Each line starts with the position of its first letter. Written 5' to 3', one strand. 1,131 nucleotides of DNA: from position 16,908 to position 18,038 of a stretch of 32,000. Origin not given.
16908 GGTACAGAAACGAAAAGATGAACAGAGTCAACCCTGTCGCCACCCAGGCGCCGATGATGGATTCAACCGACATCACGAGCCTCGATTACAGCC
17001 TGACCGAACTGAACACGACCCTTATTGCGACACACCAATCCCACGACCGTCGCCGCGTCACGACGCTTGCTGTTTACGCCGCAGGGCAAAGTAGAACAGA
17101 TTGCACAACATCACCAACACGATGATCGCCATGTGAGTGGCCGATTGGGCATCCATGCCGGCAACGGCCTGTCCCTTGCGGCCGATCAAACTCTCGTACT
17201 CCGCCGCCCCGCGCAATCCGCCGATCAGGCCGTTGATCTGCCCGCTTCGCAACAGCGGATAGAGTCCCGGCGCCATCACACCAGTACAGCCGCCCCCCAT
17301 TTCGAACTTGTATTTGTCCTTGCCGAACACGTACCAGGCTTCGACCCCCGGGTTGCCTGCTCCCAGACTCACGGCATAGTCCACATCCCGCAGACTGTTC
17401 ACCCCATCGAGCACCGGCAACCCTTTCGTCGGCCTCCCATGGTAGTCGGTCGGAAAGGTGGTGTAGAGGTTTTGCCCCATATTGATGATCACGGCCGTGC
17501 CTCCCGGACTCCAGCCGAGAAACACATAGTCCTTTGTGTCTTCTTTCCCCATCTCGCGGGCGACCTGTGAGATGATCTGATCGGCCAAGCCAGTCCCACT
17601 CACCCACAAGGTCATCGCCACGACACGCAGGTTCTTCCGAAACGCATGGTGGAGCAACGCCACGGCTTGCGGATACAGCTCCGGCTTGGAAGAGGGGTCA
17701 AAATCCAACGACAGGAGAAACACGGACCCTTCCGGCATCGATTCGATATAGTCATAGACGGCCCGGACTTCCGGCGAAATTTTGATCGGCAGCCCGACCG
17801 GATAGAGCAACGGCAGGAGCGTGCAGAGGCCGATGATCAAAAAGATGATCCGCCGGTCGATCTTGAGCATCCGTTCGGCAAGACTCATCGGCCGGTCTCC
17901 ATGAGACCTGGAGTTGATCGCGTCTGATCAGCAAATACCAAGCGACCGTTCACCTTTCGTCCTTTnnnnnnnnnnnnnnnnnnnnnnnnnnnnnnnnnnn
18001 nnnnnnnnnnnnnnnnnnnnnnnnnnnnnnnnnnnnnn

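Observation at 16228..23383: Tightly coupled seven-gene operon: long GlmL/MutL-type ASKHA ATPase with two soluble unknowns and four membrane proteins, and no mutase partner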

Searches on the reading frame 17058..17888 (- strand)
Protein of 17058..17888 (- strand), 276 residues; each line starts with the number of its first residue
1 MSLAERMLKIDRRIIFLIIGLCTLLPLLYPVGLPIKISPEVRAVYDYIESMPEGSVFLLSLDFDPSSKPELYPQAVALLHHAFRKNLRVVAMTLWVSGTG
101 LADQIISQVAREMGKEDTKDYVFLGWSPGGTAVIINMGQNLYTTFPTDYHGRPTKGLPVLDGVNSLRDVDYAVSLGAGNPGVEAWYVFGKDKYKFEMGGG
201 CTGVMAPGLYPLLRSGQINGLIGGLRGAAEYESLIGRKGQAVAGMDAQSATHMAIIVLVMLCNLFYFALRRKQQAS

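Call 3: search_protein_families(library=pfam, proteins=[window:17058-17888:-], max_evalue=0.1)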
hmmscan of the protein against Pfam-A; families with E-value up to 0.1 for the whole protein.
window:17058-17888:- (276 aa): 0 families

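Call 4: search_protein_families(library=ncbifam, proteins=[window:17058-17888:-], max_evalue=0.1)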
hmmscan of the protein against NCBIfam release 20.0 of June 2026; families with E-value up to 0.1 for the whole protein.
window:17058-17888:- (276 aa): 0 families

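Call 26: search_protein_families(library=padloc, proteins=[window:17058-17888:-], max_evalue=0.1)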
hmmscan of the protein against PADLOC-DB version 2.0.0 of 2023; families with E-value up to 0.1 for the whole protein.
window:17058-17888:- (276 aa): 0 families

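Call 41: search_solved_structures(query=A3, max_evalue=1)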
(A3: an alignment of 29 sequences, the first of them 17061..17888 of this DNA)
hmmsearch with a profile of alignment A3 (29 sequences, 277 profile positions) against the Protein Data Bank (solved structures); distinct sequences matched with E-value up to 1: 5.
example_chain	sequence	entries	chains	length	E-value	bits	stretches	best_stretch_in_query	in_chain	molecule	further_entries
6pnq_A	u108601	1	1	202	0.2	13.7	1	114-193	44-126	Neurexin-1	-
6z1p_Ae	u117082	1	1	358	0.31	13.1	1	39-121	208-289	50S ribosomal protein L4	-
2h0b_A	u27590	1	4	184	0.66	12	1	114-170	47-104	Neurexin-1-alpha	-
6pnp_A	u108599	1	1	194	0.69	12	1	114-170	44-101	Neurexin-1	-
1hxv_A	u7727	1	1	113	0.78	11.8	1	104-163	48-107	TRIGGER FACTOR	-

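Call 51: search_protein_families(library=pfam, alignment_id=A3, max_evalue=0.05)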
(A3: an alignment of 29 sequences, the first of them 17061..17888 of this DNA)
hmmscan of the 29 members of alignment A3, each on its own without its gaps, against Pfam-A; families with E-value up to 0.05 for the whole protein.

A. member 1, window:17061-17888:- (276 aa): 0 families

B. families by the number of members that match (of 29 scanned): 2 families
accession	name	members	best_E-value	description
PF10006.14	DUF2249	2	0.0023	Uncharacterized conserved protein (DUF2249)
PF12697.13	Abhydrolase_6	1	0.022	Alpha/beta hydrolase family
